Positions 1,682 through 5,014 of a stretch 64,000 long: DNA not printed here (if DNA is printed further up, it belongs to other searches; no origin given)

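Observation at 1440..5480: AT-rich island encoding an Hsp70-like ATPase fused to a Fic (AMPylase) domain plus a PD-(D/E)xK-like neighbour: candidate undescribed conflict/defence module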

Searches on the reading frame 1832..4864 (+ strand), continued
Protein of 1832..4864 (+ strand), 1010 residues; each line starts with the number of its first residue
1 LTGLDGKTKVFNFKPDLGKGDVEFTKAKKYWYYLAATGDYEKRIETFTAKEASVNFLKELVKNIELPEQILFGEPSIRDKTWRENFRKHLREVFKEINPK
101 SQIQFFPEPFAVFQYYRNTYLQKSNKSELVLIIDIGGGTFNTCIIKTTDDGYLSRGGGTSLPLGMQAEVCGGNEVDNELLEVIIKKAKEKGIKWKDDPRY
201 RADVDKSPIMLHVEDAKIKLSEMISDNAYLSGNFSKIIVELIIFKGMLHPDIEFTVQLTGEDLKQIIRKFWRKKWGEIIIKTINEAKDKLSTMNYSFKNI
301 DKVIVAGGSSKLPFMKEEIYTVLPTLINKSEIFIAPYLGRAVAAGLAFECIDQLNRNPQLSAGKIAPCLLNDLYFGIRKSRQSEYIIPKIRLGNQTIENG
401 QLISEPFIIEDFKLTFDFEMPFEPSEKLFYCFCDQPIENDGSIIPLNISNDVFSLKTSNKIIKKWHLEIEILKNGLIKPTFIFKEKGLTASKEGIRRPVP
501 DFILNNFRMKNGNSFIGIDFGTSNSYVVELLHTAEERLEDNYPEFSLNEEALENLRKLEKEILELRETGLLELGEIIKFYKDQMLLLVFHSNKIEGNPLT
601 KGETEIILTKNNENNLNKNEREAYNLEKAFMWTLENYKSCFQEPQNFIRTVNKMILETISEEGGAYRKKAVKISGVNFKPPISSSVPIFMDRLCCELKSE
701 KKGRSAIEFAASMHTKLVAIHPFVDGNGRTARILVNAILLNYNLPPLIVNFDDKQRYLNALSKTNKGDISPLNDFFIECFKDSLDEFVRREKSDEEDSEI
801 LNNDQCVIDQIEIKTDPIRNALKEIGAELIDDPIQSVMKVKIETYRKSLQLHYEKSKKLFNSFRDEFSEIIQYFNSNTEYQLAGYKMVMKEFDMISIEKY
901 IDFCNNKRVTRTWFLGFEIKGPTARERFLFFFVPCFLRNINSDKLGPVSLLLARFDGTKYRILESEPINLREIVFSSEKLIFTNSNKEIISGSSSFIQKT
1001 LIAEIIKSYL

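Call 7: search_solved_structures(query=window:1832-4864:+, max_evalue=0.01, show_alignments=2)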
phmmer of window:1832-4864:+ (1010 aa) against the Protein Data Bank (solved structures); distinct sequences matched with E-value up to 0.01: 42.
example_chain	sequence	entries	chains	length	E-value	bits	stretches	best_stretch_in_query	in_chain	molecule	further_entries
6i7j_A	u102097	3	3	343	3e-20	75.3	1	587-787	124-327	Adenosine monophosphate-protein transferase FICD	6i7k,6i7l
6i7h_A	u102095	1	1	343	5.3e-20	74.5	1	588-787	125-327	Adenosine monophosphate-protein transferase FICD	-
6i7g_A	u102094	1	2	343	6.1e-20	74.3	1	588-787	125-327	Adenosine monophosphate-protein transferase FICD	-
4u04_A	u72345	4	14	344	6.1e-20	74.2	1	588-787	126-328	Adenosine monophosphate-protein transferase FICD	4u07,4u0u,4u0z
6i7i_A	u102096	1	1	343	7.4e-20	74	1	588-787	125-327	Adenosine monophosphate-protein transferase FICD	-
6zmd_B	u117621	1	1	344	3.4e-19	71.8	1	588-787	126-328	Protein adenylyltransferase FICD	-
4u0s_A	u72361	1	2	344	4.6e-19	71.3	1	588-787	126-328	Adenosine monophosphate-protein transferase FICD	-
9yz5_A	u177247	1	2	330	5.4e-19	71.1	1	588-787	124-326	Protein adenylyltransferase FICD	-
7b7z_A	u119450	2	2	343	7.2e-19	70.7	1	587-787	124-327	Protein adenylyltransferase FICD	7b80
3cuc_A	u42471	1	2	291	3.8e-17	65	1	577-764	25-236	Protein of unknown function with a Fic domain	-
5jj6_A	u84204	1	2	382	1.1e-16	63.5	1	575-804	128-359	Adenosine monophosphate-protein transferase FICD homolog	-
5jj7_A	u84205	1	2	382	1e-15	60.3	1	576-804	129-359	Adenosine monophosphate-protein transferase FICD homolog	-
4x2e_A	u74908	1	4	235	4.5e-14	54.8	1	587-777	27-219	Fic family protein putative filamentation induced by cAMP protein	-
4x2c_A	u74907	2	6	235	7.5e-13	50.8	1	587-777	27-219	Fic family protein putative filamentation induced by cAMP protein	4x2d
7xux_A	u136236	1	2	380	2.1e-10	42.7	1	589-777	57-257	Fido domain-containing protein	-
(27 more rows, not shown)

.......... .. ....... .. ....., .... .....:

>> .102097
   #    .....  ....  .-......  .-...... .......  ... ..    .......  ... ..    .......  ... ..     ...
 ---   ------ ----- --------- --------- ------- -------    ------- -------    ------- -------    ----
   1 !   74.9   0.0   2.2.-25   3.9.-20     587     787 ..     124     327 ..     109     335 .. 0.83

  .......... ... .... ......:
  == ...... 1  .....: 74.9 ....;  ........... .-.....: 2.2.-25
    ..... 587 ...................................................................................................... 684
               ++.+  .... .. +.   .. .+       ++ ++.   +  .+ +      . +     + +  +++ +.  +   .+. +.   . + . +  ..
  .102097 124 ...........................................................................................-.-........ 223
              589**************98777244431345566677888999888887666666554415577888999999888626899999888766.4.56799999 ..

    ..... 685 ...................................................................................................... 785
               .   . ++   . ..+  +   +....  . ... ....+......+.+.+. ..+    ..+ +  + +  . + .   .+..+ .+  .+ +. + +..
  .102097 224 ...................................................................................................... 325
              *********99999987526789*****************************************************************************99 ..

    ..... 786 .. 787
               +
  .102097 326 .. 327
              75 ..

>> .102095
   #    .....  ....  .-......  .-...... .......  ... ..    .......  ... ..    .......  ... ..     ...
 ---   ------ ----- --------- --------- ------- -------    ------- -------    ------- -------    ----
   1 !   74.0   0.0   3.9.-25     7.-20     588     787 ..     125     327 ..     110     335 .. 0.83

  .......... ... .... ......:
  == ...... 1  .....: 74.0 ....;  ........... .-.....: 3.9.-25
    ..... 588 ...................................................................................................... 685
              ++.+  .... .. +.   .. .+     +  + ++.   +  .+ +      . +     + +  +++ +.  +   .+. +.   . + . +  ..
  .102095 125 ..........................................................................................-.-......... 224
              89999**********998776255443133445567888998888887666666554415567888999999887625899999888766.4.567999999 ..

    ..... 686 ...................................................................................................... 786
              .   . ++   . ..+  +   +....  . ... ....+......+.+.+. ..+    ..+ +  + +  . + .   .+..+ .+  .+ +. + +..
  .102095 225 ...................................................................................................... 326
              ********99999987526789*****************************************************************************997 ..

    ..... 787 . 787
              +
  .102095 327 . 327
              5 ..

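Call 14: find_related_loci(query=A1, collection=genome_contigs, flank=10000)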
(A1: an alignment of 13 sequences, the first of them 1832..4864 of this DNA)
Query A1 (1010 aa) in genome_contigs; peptide patterns used: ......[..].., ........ (x = any residue, [..] = any of these).
600 stretches matched a pattern (row limit reached: there are more); 432 encode a relative of the query (tblastn E <= 1e-3); the best 80 are kept; 80 distinct loci.
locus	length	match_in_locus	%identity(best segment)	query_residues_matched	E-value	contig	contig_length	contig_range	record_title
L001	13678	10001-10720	29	555-789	1e-29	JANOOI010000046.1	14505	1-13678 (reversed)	MAG: Bdellovibrio sp. isolate VAR_43_metabat_203_sub VAR_43_k141_4293468, whole genome shotgun sequence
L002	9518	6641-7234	37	588-786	9e-29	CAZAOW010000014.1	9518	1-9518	MAG TPA_asm: Candidatus Woesearchaeota archaeon isolate SRP050083_co1_302 genome assembly, contig: NODE_3548_length_9518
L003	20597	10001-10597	36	587-785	6e-27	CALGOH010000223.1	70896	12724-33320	MAG TPA_asm: uncultured Verrucomicrobiae bacterium isolate SRR7515930_bin.103_CONCOCT_v1.1_MAG genome assembly, contig:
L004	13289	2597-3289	32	551-789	3e-27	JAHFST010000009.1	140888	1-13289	MAG: Deltaproteobacteria bacterium isolate nzgw603 NODE_58_length_140889_cov_8.491980, whole genome shotgun sequence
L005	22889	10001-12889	34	7-788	1e-26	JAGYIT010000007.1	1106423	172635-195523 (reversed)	MAG: Akkermansiaceae bacterium isolate M30B22 contig_4092, whole genome shotgun sequence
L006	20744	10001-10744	27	544-788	2e-24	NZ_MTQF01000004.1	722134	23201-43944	[Flexibacter] sp. ATCC 35103 contig3, whole genome shotgun sequence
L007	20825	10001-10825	32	519-782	2e-24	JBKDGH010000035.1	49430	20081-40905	MAG: Flavobacteriales bacterium isolate samp_2115_metabat2_310 samp_2115_457570, whole genome shotgun sequence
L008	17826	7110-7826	29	576-784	2e-23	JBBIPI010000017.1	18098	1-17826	MAG: Clostridiales bacterium isolate MTF170219_bin_3 NODE_478_length_18098_cov_2.82783, whole genome shotgun sequence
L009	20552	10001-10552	37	587-767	1e-23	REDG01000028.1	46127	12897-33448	MAG: Bradymonadales bacterium isolate DLM2.Bin98 NODE_691_length_46127_cov_9.55817, whole genome shotgun sequence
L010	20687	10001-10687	31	589-794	1e-22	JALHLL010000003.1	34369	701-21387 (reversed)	MAG: bacterium isolate Bin_11_3_sub c_000000005730, whole genome shotgun sequence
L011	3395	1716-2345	32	587-789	5e-23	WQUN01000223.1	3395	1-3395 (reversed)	MAG: Bacillota bacterium isolate Cu122P5bin39 JGI20166J26741_11971974, whole genome shotgun sequence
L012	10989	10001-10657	30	564-788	3e-22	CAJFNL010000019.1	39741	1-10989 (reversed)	Candidatus Gallimonas intestinalis isolate Chicken_9_mag_69 genome assembly, contig: MAGpy_11413_9_idba_bin_69_fascaffol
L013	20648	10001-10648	31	573-789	5e-22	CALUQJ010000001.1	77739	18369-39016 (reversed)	MAG: Candidatus Gastranaerophilales bacterium isolate BRZ_DF__bin62 genome assembly, contig: BRZ_DF__NODE_326_length_777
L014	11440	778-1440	29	571-789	7e-22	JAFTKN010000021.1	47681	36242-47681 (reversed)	MAG: Clostridia bacterium isolate RGIG3902 Roe_deer_Cecum-2__c1777, whole genome shotgun sequence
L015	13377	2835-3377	35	585-763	7e-22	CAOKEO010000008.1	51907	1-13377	MAG TPA_asm: uncultured Clostridium sp. isolate SRR15604501_bin.28_metawrap_v1.3_MAG genome assembly, contig: NODE.633_l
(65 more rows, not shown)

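Call 15: find_encoding_contigs(protein=P0004, flank=8000, max_places=3)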
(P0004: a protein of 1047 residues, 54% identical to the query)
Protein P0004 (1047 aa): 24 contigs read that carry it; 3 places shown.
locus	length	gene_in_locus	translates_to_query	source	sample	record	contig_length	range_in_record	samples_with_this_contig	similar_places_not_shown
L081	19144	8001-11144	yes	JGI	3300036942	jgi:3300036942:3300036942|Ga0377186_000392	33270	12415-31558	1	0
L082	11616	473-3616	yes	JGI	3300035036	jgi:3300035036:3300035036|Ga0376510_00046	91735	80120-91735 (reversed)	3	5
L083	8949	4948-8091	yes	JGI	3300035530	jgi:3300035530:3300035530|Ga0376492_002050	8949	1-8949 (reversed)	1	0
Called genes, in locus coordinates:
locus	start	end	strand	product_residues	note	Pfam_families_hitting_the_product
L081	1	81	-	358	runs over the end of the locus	PF19300:BPD_transp_1_N, PF00528:BPD_transp_1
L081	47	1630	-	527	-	PF00496:SBP_bac_5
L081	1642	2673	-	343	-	PF01116:F_bP_aldolase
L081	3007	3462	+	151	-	PF03061:4HBT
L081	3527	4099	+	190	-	PF00588:SpoU_methylase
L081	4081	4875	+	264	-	PF02540:NAD_synthase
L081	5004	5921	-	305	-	PF03547:Mem_trans, PF01758:SBF (weak)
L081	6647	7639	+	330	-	PF13379:NMT1_2 (weak), PF09084:NMT1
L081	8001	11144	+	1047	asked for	PF00012:HSP70 (weak), PF02661:Fic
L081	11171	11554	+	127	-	-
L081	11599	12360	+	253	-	PF01925:TauE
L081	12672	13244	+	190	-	PF03264:Cytochrom_NNT, PF09699:Paired_CXXCH_1 (faint), PF14537:Cytochrom_c3_2 (faint), PF22113:Mtrc-MtrF_II-IV_dom (faint)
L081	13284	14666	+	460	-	PF13435:Cytochrome_C554 (faint), PF14537:Cytochrom_c3_2 (faint), PF22113:Mtrc-MtrF_II-IV_dom (faint), PF14522:Cytochrome_C7 (weak), PF13447:Multi-haem_cyto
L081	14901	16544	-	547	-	PF03063:Prismane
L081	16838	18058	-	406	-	PF13183:Fer4_8, PF13534:Fer4_17 (weak), PF02754:CCG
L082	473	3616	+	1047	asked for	PF00012:HSP70 (weak), PF02661:Fic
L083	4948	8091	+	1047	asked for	PF00012:HSP70 (weak), PF02661:Fic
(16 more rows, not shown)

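Call 16: find_encoding_contigs(protein=P0035, flank=8000, max_places=2)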
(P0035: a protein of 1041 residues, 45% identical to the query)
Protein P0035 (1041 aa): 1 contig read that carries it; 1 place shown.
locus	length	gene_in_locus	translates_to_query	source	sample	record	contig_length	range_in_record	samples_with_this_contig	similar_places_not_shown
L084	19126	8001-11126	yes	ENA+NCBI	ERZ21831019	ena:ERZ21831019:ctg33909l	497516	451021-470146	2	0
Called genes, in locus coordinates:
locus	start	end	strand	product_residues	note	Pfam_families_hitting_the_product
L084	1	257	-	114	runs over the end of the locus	PF11756:YgbA_NO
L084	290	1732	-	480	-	PF00083:Sugar_tr, PF07690:MFS_1, PF01306:LacY_symp (weak), PF12832:MFS_1_like (weak)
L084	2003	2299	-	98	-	-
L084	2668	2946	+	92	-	PF02604:PhdYeFM_antitox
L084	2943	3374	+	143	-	PF13470:PIN_3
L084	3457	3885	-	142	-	PF06094:GGACT, PF13772:AIG2_2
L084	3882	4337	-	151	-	PF08837:DUF1810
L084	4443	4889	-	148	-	-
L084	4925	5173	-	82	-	-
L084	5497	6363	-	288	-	-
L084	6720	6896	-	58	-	-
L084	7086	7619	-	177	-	PF22785:Tc-R-P, PF22741:PTP-NADK (weak), PF00782:DSPc, PF22784:PTP-SAK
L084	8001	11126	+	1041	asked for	PF00012:HSP70, PF02661:Fic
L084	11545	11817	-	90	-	-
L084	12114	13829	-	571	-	PF01661:Macro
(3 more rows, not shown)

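Call 17: find_encoding_contigs(protein=P0045, flank=8000, max_places=2)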
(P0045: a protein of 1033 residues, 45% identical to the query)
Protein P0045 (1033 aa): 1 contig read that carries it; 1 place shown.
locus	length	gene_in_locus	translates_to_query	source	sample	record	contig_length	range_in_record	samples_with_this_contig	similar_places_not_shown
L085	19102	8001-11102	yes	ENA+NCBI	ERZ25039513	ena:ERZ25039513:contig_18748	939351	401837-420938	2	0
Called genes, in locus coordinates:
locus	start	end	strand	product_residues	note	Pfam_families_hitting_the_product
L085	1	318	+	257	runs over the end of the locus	PF01715:IPPT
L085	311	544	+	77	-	PF17209:Hfq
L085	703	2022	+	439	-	PF17820:PDZ_6 (weak), PF19238:Radical_SAM_2, PF04055:Radical_SAM (faint), PF04459:DUF512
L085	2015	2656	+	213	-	PF02589:LUD_dom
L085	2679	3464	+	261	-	-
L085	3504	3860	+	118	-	PF03788:LrgA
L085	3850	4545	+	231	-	PF04172:LrgB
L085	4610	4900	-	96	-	PF20657:DUF6811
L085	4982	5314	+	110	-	-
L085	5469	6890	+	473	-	PF02878:PGM_PMM_I, PF02879:PGM_PMM_II, PF02880:PGM_PMM_III, PF00408:PGM_PMM_IV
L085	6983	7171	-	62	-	PF09723:Zn_ribbon_8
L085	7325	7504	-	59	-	-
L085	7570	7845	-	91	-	-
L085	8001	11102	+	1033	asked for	PF00012:HSP70 (weak), PF02661:Fic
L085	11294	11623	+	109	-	-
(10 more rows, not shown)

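Call 18: find_encoding_contigs(protein=P0059, flank=8000, max_places=2)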
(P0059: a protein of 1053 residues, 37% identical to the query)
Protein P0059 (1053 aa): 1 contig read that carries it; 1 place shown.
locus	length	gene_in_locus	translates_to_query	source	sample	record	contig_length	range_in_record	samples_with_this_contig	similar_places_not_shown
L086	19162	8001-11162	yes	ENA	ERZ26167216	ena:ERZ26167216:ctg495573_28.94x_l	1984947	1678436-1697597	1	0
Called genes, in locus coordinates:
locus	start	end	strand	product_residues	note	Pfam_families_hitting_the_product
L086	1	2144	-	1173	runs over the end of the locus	PF17757:UvrB_inter, PF00176:SNF2-rel_dom (faint), PF21132:MFD_D3 (faint), PF02559:CarD_TRCF_RID, PF00270:DEAD, PF04851:ResIII, PF00271:Helicase_C, PF03461:TRCF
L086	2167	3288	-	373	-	PF07610:DUF1573, PF12371:TMEM131_like_N (faint), PF14874:PapD-like (faint), PF15780:ASH (faint), PF22073:Cep192_D4 (faint), PF22544:HYDIN_VesB_CFA65-like_Ig, PF07610:DUF1573 (weak)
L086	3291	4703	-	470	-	PF00289:Biotin_carb_N, PF02786:CPSase_L_D2, PF02222:ATP-grasp (weak), PF07478:Dala_Dala_lig_C, PF02785:Biotin_carb_C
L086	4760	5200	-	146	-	PF00364:Biotin_lipoyl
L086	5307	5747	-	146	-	PF01220:DHquinase_II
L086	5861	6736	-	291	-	PF13191:AAA_16 (faint), PF00004:AAA, PF07724:AAA_2, PF07726:AAA_3 (faint), PF07728:AAA_5, PF13401:AAA_22 (weak)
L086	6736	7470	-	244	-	PF23023:Anti-Pycsar_Apyc1, PF00753:Lactamase_B, PF12706:Lactamase_B_2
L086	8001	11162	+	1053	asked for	PF00012:HSP70 (weak), PF02661:Fic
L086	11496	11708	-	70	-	PF15919:HicB_lk_antitox, PF15970:HicB-like_2 (weak)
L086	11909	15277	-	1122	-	PF01170:UPF0020 (faint), PF02384:N6_Mtase, PF20473:MmeI_Mtase, PF07669:Eco57I, PF12950:TaqI_C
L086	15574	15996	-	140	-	PF01844:HNH, PF13395:HNH_4 (weak), PF14279:HNH_5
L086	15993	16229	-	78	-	-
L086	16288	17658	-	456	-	PF12390:Se-cys_synth_N, PF03841:SelA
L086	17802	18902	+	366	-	PF20434:BD-FAE (faint), PF02230:Abhydrolase_2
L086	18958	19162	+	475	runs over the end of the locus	PF00483:NTP_transferase, PF01128:IspD (weak), PF12804:NTP_transf_3, PF25084:LbH_EIF2B, PF00132:Hexapep, PF14602:Hexapep_2 (faint), PF25087:GMPPB_C, PF00132:Hexapep (weak)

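Call 19: find_encoding_contigs(protein=P0032, flank=8000, max_places=2)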
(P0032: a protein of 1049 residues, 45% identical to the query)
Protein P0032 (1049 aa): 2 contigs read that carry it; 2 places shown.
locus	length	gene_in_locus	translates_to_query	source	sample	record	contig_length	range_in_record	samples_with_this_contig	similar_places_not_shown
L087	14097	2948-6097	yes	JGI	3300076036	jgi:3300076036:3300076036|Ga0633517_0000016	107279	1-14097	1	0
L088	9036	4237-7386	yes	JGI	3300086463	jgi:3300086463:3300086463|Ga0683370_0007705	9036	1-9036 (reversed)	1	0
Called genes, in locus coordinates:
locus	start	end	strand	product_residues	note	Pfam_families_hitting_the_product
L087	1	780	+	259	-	?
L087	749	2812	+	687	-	PF02653:BPD_transp_2, PF00532:Peripla_BP_1 (weak), PF13407:Peripla_BP_4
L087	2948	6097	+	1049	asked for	PF00012:HSP70, PF02661:Fic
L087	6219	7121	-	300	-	-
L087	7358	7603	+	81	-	-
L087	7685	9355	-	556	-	PF00581:Rhodanese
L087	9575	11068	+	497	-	PF04389:Peptidase_M28, PF01546:Peptidase_M20 (weak)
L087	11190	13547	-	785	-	PF20256:MoCoBD_2, PF02738:MoCoBD_1, PF20256:MoCoBD_2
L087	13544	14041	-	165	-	PF00111:Fer2, PF01799:Fer2_2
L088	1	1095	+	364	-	?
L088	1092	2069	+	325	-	PF02653:BPD_transp_2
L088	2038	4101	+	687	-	PF02653:BPD_transp_2, PF00532:Peripla_BP_1 (weak), PF13407:Peripla_BP_4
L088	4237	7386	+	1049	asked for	PF00012:HSP70, PF02661:Fic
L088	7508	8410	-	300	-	-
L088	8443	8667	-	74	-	-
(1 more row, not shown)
